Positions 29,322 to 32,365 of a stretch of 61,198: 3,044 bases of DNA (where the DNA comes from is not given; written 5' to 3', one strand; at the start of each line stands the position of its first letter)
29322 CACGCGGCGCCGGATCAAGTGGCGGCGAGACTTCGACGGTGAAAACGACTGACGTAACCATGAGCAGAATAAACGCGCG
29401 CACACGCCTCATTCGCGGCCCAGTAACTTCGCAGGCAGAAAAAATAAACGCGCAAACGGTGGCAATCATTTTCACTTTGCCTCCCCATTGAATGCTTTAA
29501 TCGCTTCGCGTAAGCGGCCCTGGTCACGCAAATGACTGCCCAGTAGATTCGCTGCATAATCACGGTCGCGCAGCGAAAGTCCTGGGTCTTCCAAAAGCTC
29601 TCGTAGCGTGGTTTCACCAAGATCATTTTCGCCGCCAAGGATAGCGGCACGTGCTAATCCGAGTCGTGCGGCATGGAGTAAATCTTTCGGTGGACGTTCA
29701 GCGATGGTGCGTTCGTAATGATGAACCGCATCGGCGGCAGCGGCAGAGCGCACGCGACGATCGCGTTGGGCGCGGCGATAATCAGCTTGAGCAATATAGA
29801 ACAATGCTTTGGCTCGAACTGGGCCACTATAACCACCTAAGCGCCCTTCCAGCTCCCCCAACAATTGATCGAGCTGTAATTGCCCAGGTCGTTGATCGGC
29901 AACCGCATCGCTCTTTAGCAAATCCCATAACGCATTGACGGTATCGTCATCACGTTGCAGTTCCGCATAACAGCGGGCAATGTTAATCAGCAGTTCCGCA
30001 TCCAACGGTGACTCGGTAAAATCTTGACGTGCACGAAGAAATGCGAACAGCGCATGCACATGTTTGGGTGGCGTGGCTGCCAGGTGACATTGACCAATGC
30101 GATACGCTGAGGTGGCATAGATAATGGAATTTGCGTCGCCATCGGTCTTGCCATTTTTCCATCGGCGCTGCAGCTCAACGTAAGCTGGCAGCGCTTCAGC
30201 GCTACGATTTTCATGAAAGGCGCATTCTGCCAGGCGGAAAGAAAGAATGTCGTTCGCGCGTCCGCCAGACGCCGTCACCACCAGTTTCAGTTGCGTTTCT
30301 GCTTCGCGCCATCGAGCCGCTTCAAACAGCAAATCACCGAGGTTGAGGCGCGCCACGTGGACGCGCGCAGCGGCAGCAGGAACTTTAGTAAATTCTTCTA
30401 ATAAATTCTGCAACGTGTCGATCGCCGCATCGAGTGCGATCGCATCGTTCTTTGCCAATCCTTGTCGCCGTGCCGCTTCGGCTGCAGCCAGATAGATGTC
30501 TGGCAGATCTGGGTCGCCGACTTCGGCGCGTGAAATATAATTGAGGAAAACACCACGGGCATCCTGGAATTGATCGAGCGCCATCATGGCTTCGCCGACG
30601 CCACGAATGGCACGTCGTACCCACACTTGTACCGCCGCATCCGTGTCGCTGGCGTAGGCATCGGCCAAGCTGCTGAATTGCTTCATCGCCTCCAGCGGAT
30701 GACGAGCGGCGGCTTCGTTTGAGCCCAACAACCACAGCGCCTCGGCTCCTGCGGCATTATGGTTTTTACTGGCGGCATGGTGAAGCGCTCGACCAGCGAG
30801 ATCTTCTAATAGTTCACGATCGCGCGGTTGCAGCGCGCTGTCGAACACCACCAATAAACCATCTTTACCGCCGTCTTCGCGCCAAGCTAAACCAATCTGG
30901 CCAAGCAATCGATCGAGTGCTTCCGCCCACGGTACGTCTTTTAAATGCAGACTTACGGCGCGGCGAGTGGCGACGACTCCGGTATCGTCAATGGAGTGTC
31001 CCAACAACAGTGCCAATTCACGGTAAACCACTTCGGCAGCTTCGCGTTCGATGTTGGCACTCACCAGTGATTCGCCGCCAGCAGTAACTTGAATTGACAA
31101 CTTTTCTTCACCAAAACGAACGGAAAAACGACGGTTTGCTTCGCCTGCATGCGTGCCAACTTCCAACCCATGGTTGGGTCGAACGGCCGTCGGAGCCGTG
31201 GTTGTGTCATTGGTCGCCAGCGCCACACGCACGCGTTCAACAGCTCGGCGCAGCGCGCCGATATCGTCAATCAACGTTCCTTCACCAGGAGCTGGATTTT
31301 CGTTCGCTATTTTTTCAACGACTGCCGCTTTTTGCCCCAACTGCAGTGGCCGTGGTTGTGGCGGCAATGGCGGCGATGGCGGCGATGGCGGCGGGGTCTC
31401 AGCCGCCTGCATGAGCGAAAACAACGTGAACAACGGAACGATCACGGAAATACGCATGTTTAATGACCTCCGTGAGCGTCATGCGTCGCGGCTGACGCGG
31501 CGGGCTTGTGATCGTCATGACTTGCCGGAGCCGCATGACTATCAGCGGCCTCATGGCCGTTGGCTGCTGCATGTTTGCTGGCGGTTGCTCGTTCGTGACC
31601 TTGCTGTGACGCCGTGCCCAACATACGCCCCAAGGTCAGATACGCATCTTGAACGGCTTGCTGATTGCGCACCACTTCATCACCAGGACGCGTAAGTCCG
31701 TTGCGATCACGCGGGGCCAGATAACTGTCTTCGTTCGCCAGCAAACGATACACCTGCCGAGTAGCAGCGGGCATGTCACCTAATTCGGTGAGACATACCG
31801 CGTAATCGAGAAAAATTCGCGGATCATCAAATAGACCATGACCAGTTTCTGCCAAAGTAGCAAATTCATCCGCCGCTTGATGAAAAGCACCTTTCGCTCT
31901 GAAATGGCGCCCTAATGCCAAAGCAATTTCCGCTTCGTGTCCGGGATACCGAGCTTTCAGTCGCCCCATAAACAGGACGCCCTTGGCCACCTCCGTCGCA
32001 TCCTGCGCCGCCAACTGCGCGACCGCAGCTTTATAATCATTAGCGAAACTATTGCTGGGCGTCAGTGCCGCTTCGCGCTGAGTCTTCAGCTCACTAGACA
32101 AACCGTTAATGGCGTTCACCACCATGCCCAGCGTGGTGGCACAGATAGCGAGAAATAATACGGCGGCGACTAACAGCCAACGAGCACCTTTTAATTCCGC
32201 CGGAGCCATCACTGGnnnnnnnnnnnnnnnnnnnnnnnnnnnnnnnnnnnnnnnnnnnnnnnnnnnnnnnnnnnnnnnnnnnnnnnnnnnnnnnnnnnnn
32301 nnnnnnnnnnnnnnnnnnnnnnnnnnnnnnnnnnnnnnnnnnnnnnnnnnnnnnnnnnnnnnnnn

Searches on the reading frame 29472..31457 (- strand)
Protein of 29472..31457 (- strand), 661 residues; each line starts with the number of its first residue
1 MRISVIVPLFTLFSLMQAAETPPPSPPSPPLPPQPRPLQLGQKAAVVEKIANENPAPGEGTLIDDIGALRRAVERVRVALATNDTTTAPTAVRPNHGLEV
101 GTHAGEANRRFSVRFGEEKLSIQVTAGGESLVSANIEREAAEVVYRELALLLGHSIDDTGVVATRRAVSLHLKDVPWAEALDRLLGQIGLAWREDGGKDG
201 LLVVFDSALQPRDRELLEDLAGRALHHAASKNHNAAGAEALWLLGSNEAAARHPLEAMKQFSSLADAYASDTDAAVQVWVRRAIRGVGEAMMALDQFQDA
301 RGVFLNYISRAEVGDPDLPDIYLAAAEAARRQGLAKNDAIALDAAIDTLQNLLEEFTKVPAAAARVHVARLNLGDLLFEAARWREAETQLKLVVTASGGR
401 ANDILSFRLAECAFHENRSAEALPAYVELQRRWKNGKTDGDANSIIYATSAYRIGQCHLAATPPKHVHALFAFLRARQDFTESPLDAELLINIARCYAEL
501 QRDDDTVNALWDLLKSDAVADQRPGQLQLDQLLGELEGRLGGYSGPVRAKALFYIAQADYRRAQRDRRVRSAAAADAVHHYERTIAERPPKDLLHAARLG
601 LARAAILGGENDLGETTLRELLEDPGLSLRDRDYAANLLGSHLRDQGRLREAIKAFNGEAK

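Call 6: search_protein_families(library=pfam, proteins=[window:29472-31457:-], max_evalue=0.01)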
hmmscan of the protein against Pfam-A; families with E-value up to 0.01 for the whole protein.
window:29472-31457:- (661 aa): 4 families
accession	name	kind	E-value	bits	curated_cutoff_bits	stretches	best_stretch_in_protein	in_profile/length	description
PF07660.19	STN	-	2.1e-06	27.9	28.4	1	161-197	9-44/52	Secretin and TonB N terminus short domain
PF13432.12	TPR_16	-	1.1e-05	26.2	32.7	1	371-430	1-58/65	Tetratricopeptide repeat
PF13174.12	TPR_6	-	0.00033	21.6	26.3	0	597-623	2-28/33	Tetratricopeptide repeat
PF07719.23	TPR_2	-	0.0017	18.8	27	0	635-657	3-25/34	Tetratricopeptide repeat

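Call 25: search_protein_families(library=ncbifam, proteins=[window:29472-31457:-], max_evalue=0.1)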
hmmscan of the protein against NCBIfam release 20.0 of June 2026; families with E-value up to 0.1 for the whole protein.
window:29472-31457:- (661 aa): 5 families
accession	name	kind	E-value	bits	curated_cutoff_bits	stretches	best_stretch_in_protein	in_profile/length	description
TIGR02795.1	tol_pal_ybgF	equivalog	8.2e-07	29.6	90.1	0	287-363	45-113/119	tol-pal system protein YbgF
NF052312.1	T9SS_PorW_SprE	equivalog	0.00015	20.6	250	0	578-656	124-202/716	type IX secretion system periplasmic lipoprotein PorW/SprE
TIGR02515.1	IV_pilus_PilQ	subfamily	0.0077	15.3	284.35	1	167-197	37-67/428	type IV pilus secretin PilQ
NF007851.2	PRK10560.1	exception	0.039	12.8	598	1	166-197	56-87/412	DNA uptake porin HofQ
TIGR02552.1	LcrH_SycD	equivalog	0.062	13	104.8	0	275-359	46-125/136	SycD/LcrH family type III secretion system chaperone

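Call 26: search_solved_structures(query=window:29472-31457:-, max_evalue=1)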
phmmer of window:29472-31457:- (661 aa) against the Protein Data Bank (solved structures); distinct sequences matched with E-value up to 1: 3.
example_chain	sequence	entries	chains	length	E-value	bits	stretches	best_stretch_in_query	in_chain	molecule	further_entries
9tau_A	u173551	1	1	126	0.5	12.1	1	235-341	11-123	De novo photoenzyme variant ABLE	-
4ar0_A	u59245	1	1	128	0.57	11.9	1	164-198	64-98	TYPE IV PILUS BIOGENESIS AND COMPETENCE PROTEIN PILQ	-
5yei_D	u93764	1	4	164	0.65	11.7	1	67-148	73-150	Aspartokinase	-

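Call 67: find_homologous_proteins(query=window:29472-31457:-, max_evalue=1e-10)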
Query window:29472-31457:- (661 aa): 62 proteins with E <= 1e-10 among 8000 candidates.
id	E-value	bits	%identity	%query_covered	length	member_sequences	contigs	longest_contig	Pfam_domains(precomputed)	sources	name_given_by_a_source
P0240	0.0e+0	1435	100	100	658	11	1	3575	PF13432.13,PF07660.20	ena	-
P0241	0.0e+0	1343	93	100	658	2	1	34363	PF07660.20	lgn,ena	-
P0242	0.0e+0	1205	85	97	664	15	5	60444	PF13432.13,PF07660.20,PF13174.13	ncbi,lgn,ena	-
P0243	0.0e+0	1114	78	100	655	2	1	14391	PF07660.20,PF13174.13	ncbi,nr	ncbi:MAG TPA: STN domain-containing protein [Planctomycetota bacterium]|nr:STN domain-containing pro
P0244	0.0e+0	1105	77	100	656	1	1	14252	PF13174.13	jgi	-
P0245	0.0e+0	1100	81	92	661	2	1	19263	PF07660.20,PF13174.13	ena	-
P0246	0.0e+0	1081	77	100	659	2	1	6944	PF07660.20,PF13174.13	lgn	-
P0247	0.0e+0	1077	76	100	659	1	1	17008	PF07660.20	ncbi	-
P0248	0.0e+0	1054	75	100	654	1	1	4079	PF07660.20,PF13174.13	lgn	-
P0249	0.0e+0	1051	74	100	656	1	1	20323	PF07660.20,PF13174.13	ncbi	-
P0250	0.0e+0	1042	74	99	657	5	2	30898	PF07660.20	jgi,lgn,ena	-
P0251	0.0e+0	1037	77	94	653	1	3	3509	PF07660.20,PF13174.13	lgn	-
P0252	0.0e+0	1037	73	99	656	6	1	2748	PF07660.20,PF13174.13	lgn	-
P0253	1.2e-254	865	79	76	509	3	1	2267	PF13432.13,PF07660.20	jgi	jgi:tetratricopeptide (TPR) repeat protein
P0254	1.2e-249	848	60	99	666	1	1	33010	PF13432.13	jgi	jgi:TolA-binding protein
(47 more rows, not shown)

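Call 79: predict_structure(alignment_id=A6)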
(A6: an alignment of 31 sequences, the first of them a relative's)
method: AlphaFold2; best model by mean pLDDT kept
length: 658 residues; sequences in the alignment: 31
mean_pLDDT: 82.0   pTM: 0.66
mean pLDDT of the five models: 82.0, 81.9, 81.4, 79.4, 79.0
residues with pLDDT >= 90: 326; 70-90: 207; 50-70: 49; < 50: 76
segments of 3 or more residues with pLDDT < 50: 1-4, 6-23, 31-58, 81-103
pLDDT, mean of each block of 10 residues (from residue 1): 42 42 50 38 30 45 70 63 36 29 67 85 79 88 88 78 82 85 85 73 75 80 84 91 93 95 91 92 96 96 92 93 97 94 97 93 96 95 96 91 96 96 95 91 94 94 92 87 88 88 80 63 71 83 91 93 90 95 93 95 94 93 91 94 92 80
secondary structure, 60 per line:
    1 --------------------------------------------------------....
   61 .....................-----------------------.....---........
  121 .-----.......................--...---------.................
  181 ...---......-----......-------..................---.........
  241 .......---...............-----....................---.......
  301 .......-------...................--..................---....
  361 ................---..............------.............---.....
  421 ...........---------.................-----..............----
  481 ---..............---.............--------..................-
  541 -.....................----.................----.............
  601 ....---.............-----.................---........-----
elements in order: H57-81 E105-109 E113-121 E127-137 H138-149 E152-154 E164-173 H174-183 E187-192 E198-203 H211-228 H232-247 H251-265 H271-290 H294-307 H315-333 H336-353 H357-376 H380-393 H400-412 H416-431 H441-457 H463-476 H484-497 H501-513 H522-539 H542-562 H567-583 H588-604 H608-620 H626-642 H646-653

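Call 83: fold_search(model_id=the predicted structure, library=pdb)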
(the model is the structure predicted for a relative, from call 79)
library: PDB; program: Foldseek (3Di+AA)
matches with E <= 10: 1703; with E <= 0.001: 237
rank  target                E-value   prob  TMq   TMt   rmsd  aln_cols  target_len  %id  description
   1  8fgw_D                7.0e-08  1.00  0.24  0.14  17.0       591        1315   12  Human IFT-A complex structures provide molecular insights into ciliary transport (released 2023-02-22)
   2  8bbe_D                1.1e-07  1.00  0.24  0.24  16.0       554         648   12  Structure of the IFT-A complex; IFT-A2 module (released 2022-12-21)
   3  7t7t_A                1.6e-07  1.00  0.27  0.36  18.6       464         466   14  Structure of TSK/BRU1 bound to histone H3.1 (released 2022-03-30)
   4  8bbg_D                1.7e-07  1.00  0.24  0.14  16.1       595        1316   12  Structure of the IFT-A complex; anterograde IFT-A train model (released 2022-12-21)
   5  7dkh_I                4.7e-07  1.00  0.28  0.21  16.6       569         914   12  Crystal structure of the Ctr9/Paf1/Cdc73/Rtf1 quaternary complex (released 2021-11-24)
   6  8fy4_B                6.0e-07  1.00  0.30  0.35  13.9       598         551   12  Structure of NOT1:NOT10:NOT11 module of the chicken CCR4-NOT complex (released 2023-08-30)
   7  6eou                  6.5e-07  1.00  0.35  0.59   7.2       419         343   16  O-GlcNAc transferase TPR domain with the intellectual disability associated mutation L254F (released 2018-05-09)
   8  5dse_C                8.1e-07  1.00  0.25  0.23  17.1       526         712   13  Crystal Structure of the TTC7B/Hyccin Complex (released 2015-12-02)
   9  7dkh_A                9.6e-07  1.00  0.33  0.24  15.7       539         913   14  Crystal structure of the Ctr9/Paf1/Cdc73/Rtf1 quaternary complex (released 2021-11-24)
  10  5udl_A                9.6e-07  1.00  0.20  0.26  19.6       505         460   13  IFIT1 N216A monomeric mutant (L457E/L464E) with m7Gppp-AAAA (anti conformation of cap) (released 2017-03-01)
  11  9hvq_Q                1.1e-06  1.00  0.21  0.17  18.9       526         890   12  Structure of the transcribing Pol II-DSIF-PAF-SPT6-RECQL5 complex (released 2025-07-16)
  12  9rtt_Q                1.2e-06  1.00  0.31  0.24  15.0       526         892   12  Activated Elongation Complex with IWS1 and ELOF1 (released 2025-09-03)
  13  5udi_A                1.4e-06  1.00  0.19  0.25  19.5       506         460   14  IFIT1 monomeric mutant (L457E/L464E) with m7Gppp-AAAA (syn and anti conformations of cap) (released 2017-03-01)
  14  8chy                  1.6e-06  1.00  0.28  0.57   8.3       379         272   16  Crystal structure of an 8-repeat consensus TPR superhelix with Zinc. (released 2024-02-21)
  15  7ntf_A                2.0e-06  1.00  0.28  0.21  11.6       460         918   15  Cryo-EM structure of unliganded O-GlcNAc transferase (released 2021-11-17)
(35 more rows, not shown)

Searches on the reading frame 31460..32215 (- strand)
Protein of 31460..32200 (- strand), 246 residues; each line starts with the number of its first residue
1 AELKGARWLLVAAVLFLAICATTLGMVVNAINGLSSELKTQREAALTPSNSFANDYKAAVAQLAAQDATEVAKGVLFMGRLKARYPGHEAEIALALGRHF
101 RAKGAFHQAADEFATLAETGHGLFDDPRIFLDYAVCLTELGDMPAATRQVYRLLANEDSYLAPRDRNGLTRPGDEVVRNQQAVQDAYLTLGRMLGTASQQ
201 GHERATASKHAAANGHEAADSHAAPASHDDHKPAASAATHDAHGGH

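Call 40: find_related_loci(query=A3, collection=metagenome_contigs, flank=10000)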
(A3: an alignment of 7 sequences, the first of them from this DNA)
Query A3 (206 aa) in metagenome_contigs; peptide patterns used: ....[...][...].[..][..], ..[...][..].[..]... (x = any residue, [..] = any of these).
240 stretches matched a pattern; 7 encode a relative of the query (tblastn E <= 1e-3); 7 distinct loci.
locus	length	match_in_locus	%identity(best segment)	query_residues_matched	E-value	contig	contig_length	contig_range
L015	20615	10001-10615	78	1-205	3e-103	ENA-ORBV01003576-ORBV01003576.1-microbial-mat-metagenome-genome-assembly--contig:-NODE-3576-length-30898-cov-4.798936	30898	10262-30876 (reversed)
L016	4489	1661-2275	78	1-205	2e-103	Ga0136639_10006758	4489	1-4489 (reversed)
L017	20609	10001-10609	58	2-204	7e-78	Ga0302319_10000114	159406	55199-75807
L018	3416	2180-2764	47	5-199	6e-51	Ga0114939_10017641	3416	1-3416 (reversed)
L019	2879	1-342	68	91-204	7e-50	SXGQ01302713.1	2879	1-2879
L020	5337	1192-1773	47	1-190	8e-49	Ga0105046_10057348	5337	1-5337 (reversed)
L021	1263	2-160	57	108-160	2e-14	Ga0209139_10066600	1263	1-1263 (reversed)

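Call 42: search_protein_families(library=pfam, proteins=[window:31460-32200:-], max_evalue=10)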
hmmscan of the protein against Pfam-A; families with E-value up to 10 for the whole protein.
window:31460-32200:- (246 aa): 2 families
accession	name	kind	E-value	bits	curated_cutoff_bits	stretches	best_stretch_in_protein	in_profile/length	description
PF13432.12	TPR_16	-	0.01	16.7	32.7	1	94-155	1-58/65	Tetratricopeptide repeat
PF13174.12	TPR_6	-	0.026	15.6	26.3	0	56-87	4-32/33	Tetratricopeptide repeat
